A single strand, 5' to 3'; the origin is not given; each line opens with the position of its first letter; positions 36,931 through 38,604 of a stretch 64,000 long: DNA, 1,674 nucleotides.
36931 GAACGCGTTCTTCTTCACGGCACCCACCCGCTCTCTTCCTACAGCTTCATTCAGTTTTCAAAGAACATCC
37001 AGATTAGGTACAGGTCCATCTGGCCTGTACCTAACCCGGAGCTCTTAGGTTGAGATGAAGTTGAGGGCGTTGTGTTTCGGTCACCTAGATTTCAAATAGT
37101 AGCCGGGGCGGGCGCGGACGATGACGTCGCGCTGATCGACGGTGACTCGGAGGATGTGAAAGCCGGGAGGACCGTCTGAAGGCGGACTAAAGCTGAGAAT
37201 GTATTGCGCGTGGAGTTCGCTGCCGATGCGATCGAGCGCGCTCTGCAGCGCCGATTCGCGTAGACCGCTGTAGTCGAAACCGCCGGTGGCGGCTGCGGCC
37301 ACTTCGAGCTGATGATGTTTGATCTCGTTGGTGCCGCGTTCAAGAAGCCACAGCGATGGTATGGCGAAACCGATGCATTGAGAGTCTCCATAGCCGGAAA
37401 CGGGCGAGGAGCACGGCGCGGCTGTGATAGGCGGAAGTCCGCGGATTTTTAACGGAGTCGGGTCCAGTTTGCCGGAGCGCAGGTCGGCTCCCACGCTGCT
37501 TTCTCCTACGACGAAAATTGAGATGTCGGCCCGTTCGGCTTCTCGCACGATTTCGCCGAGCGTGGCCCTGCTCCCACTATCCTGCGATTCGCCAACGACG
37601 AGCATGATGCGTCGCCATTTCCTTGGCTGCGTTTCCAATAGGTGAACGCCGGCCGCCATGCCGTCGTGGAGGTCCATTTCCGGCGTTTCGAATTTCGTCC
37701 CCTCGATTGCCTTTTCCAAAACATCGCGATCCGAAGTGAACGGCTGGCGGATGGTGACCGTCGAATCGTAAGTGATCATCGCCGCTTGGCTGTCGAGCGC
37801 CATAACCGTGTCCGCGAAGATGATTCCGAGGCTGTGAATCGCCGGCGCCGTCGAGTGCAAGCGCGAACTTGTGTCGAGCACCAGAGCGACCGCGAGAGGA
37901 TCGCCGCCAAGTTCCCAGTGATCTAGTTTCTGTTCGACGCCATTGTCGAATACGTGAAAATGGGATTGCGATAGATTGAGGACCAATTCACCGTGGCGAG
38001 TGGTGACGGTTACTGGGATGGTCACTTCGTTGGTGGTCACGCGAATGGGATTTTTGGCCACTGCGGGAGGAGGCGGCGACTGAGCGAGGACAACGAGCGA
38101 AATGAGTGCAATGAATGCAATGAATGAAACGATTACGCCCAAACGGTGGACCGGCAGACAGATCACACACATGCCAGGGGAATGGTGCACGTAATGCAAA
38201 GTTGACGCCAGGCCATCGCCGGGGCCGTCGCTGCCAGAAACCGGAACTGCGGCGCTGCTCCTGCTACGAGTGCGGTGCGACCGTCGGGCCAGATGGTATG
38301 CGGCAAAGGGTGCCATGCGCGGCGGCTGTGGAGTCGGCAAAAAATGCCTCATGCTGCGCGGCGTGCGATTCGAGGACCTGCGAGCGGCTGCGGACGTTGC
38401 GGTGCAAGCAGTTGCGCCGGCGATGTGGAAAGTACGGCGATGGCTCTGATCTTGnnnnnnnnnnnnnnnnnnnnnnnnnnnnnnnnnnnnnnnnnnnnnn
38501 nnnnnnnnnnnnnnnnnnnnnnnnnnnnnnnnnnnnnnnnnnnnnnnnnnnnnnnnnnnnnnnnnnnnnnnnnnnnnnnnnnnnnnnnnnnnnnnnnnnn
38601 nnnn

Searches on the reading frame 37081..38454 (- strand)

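Call 3: search_protein_families(library=pfam, proteins=[window:37081-38454:-], max_evalue=1)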
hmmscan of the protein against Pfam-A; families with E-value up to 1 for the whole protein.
window:37081-38454:- (457 aa): 3 families
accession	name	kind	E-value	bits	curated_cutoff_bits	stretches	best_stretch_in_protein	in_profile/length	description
PF13519.12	VWA_2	-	6.5e-06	27.2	27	1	190-287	2-103/107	von Willebrand factor type A domain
PF00092.34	VWA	-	1.4e-05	25.8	23.8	1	219-318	35-139/174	von Willebrand factor type A domain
PF21226.3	MalQ_N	-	0.042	14.7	24.1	0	421-443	60-82/91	MalQ N-terminal beta sandwich domain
